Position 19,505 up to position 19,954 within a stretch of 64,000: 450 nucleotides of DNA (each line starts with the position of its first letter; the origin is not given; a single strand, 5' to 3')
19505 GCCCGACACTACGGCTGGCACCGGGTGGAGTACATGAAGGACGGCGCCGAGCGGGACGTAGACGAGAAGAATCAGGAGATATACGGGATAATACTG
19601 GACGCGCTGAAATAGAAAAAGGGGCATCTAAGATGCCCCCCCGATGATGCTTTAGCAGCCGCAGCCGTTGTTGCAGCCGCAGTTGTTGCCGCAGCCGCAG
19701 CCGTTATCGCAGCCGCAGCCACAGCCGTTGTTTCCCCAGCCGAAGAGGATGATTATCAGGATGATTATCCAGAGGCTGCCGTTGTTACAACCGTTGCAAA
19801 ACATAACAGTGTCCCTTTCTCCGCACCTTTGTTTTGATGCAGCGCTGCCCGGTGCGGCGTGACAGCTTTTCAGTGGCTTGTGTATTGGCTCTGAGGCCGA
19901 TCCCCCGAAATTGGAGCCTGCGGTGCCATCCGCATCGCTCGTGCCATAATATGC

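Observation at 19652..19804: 50-aa tiny membrane protein that is 22% cysteine, built from G-C-G-C / N-N repeats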

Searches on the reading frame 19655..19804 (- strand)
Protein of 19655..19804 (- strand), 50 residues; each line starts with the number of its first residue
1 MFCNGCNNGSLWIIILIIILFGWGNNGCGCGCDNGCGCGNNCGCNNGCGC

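Call 3: search_protein_families(library=ncbifam, proteins=[window:19655-19804:-], max_evalue=10)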
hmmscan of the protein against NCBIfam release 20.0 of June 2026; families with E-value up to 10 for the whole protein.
seq(50 aa): 0 families

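Call 4: search_protein_families(library=pfam, proteins=[window:19655-19804:-], max_evalue=10)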
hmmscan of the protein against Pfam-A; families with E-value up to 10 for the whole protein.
seq(50 aa): 0 families

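Call 7: find_homologous_proteins(query=window:19655-19804:-, max_evalue=1)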
Query seq(50 aa) (50 aa): 73 proteins with E <= 1 among 229 candidates.
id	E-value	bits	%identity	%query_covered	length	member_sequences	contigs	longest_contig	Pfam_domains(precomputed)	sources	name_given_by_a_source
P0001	2.1e-19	87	100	54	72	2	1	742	-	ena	-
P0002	1.0e-11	62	79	100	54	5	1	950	-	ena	-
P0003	7.4e-11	60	-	-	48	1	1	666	-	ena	-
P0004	1.6e-10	58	87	46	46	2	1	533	-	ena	-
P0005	1.3e-9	56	-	-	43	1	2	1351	-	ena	-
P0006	1.6e-9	55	81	52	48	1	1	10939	-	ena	-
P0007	2.0e-9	55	66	100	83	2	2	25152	-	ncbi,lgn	-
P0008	2.4e-9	55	-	-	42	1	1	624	-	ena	-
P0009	2.6e-9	55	83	24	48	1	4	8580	-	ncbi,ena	-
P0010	3.6e-9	54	69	90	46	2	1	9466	-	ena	-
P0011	5.6e-9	54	-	-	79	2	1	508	-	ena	-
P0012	6.3e-9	53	83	24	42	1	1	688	-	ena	-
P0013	1.4e-8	52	-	-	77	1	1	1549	-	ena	-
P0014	1.5e-8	52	81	54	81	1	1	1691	-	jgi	jgi:hypothetical protein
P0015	1.8e-8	52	74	54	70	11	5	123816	-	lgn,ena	-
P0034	1.7e-5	43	78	18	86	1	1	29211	-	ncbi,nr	ncbi:MAG: hypothetical protein SO014_08390 [Candidatus Limivicinus sp.]|nr:hypothetical protein [Can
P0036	2.4e-5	42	-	-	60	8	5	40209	-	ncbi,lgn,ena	-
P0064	8.5e-2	31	-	-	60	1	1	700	-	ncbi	-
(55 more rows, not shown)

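Call 19: find_related_loci(query=A1, collection=genome_contigs, flank=4000)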
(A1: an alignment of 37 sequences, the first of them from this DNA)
Query A1 (50 aa) in genome_contigs; peptide patterns used: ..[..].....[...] (x = any residue, [..] = any of these).
207 stretches matched a pattern; 1 encode a relative of the query (tblastn E <= 1e-3); 1 distinct loci.
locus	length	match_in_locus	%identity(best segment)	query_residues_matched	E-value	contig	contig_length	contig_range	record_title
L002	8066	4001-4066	87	1-23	6e-7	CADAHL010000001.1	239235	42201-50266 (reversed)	MAG: Ruminococcaceae bacterium isolate RUG13294 genome assembly, contig: RUG13294_asm_1, whole genome shotgun sequence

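Call 33: search_protein_representatives(alignment_id=A2)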
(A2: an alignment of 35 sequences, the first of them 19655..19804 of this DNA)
Query: 35 sequences, 46 profile positions. Proteins with E-value up to 0.001 (for the whole library): 110; up to 1e-10: 5; up to 1e-30: 0. The best 110 are listed.
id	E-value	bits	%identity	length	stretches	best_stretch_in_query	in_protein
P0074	3.1e-15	72.1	-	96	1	1-46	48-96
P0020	2.3e-13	66.1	-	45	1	1-44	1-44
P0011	1.3e-12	63.7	-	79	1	1-44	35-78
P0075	2.5e-12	62.8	-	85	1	1-46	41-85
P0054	3.0e-11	59.3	-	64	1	1-44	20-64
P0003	1.2e-10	57.4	-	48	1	1-46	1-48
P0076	4.8e-09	52.2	-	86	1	1-40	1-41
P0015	6.9e-09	51.7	-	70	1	1-46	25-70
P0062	1.0e-08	51.2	-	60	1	1-44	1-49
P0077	1.0e-08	51.2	-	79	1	1-46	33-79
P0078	2.6e-08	49.9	-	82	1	1-46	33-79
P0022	2.7e-08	49.9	-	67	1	1-46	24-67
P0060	3.6e-08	49.4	-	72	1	1-46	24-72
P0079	4.2e-08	49.2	-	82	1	1-46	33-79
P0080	8.3e-08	48.3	-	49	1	1-46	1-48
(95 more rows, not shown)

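Call 62: list_cluster_members(proteins=[P0007, P0009, P0034, P0036, P0064, window:19655-19804:-])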
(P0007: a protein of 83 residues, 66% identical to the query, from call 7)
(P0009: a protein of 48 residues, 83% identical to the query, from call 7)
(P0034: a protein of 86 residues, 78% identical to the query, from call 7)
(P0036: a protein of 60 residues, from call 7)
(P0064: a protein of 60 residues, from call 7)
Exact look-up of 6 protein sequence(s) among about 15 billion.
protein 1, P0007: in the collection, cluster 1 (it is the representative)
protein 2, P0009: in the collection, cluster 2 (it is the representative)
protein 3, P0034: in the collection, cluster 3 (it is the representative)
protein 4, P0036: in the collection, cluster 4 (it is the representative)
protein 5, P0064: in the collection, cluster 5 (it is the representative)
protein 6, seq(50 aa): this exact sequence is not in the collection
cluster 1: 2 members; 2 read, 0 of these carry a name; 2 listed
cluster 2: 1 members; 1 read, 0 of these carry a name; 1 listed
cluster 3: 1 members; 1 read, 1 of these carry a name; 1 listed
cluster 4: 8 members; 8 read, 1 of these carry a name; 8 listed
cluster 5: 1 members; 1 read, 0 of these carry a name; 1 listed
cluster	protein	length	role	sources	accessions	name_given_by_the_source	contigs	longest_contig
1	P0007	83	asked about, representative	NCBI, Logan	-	-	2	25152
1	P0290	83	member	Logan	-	-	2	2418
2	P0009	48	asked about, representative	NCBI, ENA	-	-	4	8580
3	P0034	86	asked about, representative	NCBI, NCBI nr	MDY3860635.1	MAG: hypothetical protein SO014_08390 [Candidatus Limivicinus sp.] | hypothetical protein [Candidatus Limivicinus sp.]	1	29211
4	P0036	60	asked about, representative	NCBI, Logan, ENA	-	-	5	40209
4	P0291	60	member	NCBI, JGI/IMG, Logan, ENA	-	hypothetical protein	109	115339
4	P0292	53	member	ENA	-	-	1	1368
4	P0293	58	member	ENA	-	-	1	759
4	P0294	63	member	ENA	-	-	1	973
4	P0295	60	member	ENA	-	-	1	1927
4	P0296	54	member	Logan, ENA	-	-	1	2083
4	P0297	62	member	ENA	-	-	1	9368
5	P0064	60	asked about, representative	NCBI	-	-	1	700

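Call 74: search_protein_families(library=padloc, proteins=[window:19655-19804:-], max_evalue=1)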
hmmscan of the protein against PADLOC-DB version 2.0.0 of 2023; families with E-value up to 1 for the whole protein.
seq(50 aa): 0 families

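Call 75: search_protein_families(library=phrogs, proteins=[window:19655-19804:-], max_evalue=1)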
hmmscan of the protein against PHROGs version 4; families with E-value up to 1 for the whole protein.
seq(50 aa): 0 families

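Call 76: search_solved_structures(query=A1, max_evalue=1)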
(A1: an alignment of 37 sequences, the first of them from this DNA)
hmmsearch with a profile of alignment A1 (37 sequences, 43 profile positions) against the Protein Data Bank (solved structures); distinct sequences matched with E-value up to 1: 0.

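Call 77: search_protein_families(library=ncbifam, alignment_id=A1, max_evalue=1)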
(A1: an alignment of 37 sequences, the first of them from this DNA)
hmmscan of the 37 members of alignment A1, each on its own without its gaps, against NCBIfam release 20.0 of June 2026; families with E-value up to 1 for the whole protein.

A. member 1, seq(50 aa): 0 families

B. families by the number of members that match (of 37 scanned): 6 families
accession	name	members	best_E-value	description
NF047942.1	TatA_Rickett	8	0.084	twin-arginine translocase TatA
NF002402.0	PRK01470.1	7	0.077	twin arginine translocase protein A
TIGR01411.1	tatAE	2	0.0092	twin-arginine translocase TatA/TatE family subunit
NF011349.0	PRK14766.1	1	0.017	lipoprotein signal peptidase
NF001940.0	PRK00720.1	1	0.19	twin-arginine translocase TatA/TatE family subunit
NF003393.0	PRK04561.1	1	0.25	twin arginine translocase protein A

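Call 78: search_protein_families(library=pfam, alignment_id=A1, max_evalue=1)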
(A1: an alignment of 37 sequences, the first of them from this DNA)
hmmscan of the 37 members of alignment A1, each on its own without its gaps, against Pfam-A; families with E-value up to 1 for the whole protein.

A. member 1, seq(50 aa): 0 families

B. families by the number of members that match (of 37 scanned): 2 families
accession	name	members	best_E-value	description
PF10717.14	ODV-E18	5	0.015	Occlusion-derived virus envelope protein ODV-E18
PF02416.21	TatA_B_E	1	0.44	mttA/Hcf106 family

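Call 79: predict_structure(alignment_id=A2)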
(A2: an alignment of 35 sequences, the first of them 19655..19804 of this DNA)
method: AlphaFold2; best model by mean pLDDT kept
length: 50 residues; sequences in the alignment: 35
mean_pLDDT: 52.8   pTM: 0.31
mean pLDDT of the five models: 52.8, 51.8, 50.2, 49.4, 47.3
residues with pLDDT >= 90: 0; 70-90: 10; 50-70: 6; < 50: 34
segments of 3 or more residues with pLDDT < 50: 1-7, 24-50
pLDDT, mean of each block of 10 residues (from residue 1): 49 79 51 43 42
secondary structure, 60 per line:
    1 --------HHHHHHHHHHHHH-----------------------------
elements in order: H9-21
